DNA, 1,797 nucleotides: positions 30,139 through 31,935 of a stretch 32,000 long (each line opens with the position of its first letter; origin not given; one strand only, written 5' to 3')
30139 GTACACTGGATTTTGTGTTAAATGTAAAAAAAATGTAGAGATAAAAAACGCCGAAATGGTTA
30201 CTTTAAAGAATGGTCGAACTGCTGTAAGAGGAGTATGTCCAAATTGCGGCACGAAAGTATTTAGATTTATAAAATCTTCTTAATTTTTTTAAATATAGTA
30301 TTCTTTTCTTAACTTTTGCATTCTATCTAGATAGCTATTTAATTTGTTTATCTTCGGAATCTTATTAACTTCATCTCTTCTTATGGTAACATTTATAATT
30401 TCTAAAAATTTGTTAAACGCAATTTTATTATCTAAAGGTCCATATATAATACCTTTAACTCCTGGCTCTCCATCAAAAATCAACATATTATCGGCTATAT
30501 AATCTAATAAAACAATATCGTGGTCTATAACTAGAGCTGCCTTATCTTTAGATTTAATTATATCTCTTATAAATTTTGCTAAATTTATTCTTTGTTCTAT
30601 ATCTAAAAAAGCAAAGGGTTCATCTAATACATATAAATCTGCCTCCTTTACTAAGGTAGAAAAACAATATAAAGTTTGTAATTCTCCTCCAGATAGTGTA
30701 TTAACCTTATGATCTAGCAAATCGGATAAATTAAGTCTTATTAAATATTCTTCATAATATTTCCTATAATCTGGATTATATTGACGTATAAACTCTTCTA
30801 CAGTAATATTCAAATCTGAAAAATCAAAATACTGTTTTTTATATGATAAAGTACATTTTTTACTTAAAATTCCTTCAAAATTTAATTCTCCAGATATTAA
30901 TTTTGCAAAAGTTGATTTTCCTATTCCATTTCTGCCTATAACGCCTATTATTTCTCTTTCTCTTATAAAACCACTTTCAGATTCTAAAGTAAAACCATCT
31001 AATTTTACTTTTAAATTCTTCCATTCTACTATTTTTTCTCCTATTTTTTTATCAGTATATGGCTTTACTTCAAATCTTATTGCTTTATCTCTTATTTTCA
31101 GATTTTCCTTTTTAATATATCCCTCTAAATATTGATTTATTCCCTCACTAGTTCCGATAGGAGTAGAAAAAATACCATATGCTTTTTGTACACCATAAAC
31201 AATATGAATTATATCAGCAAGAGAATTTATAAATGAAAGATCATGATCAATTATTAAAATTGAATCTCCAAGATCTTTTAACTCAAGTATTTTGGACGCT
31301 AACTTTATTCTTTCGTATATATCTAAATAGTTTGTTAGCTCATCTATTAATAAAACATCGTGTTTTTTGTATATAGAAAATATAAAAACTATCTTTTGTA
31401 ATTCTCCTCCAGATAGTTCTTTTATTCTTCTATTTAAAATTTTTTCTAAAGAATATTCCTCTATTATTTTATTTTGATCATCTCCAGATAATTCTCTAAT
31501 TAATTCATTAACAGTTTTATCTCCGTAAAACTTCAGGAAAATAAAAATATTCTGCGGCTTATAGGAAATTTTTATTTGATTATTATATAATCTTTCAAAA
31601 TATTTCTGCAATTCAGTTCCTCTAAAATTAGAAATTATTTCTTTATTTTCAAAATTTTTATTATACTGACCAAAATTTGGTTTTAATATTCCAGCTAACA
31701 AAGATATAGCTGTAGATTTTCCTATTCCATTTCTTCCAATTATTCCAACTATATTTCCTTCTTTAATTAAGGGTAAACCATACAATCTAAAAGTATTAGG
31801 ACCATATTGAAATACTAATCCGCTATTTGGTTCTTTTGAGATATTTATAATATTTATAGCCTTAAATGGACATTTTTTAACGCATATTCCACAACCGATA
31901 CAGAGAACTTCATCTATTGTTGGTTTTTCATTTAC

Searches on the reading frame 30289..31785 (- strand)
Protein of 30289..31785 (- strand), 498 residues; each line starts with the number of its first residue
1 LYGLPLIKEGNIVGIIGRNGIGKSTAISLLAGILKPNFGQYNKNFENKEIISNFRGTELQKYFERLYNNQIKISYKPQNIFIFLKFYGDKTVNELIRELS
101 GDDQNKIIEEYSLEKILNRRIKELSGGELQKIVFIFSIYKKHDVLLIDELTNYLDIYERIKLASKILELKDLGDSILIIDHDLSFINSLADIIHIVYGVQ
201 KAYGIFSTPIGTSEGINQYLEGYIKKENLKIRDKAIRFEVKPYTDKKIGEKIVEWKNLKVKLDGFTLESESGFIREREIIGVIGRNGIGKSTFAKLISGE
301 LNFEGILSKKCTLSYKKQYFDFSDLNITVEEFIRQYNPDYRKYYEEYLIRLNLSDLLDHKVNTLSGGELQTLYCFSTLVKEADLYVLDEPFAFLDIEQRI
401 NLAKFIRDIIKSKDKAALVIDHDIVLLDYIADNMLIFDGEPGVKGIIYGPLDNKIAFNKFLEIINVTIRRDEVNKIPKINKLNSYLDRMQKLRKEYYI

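Call 64: search_protein_families(library=pfam, max_evalue=0.001, proteins=[window:30289-31785:-])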
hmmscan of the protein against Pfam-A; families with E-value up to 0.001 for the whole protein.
window:30289-31785:- (498 aa): 10 families
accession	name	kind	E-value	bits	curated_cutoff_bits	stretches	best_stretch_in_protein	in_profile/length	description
PF00005.33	ABC_tran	-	2.7e-35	122.4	25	2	7-152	8-137/137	ABC transporter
PF02463.25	SMC_N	-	3.9e-09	36.7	40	1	11-194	25-210/220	RecF/RecN/SMC N terminal domain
PF13304.12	AAA_21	-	6.5e-09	36.7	27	0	69-169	187-282/304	AAA domain, putative AbiEii toxin, Type IV TA system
PF13401.12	AAA_22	-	2.9e-06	28.1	27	0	11-165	6-109/130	AAA domain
PF00004.35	AAA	-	9.6e-05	23.3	21.2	0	282-305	3-26/131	ATPase family associated with various cellular activities (AAA)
PF00910.28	RNA_helicase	-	0.00013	22.8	21.5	0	282-304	3-25/105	RNA helicase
PF13555.12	AAA_29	-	0.00021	21.4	27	0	10-43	23-56/61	P-loop containing region of AAA domain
PF01926.29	MMR_HSR1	-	0.00035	21.1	21.9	0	13-37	2-25/113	50S ribosome-binding GTPase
PF13479.12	AAA_24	-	0.00052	20.3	27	0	280-297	5-22/195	AAA domain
PF13558.12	SbcC_Walker_B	-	0.00076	20.1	27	0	339-377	5-46/90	SbcC/RAD50-like, Walker B motif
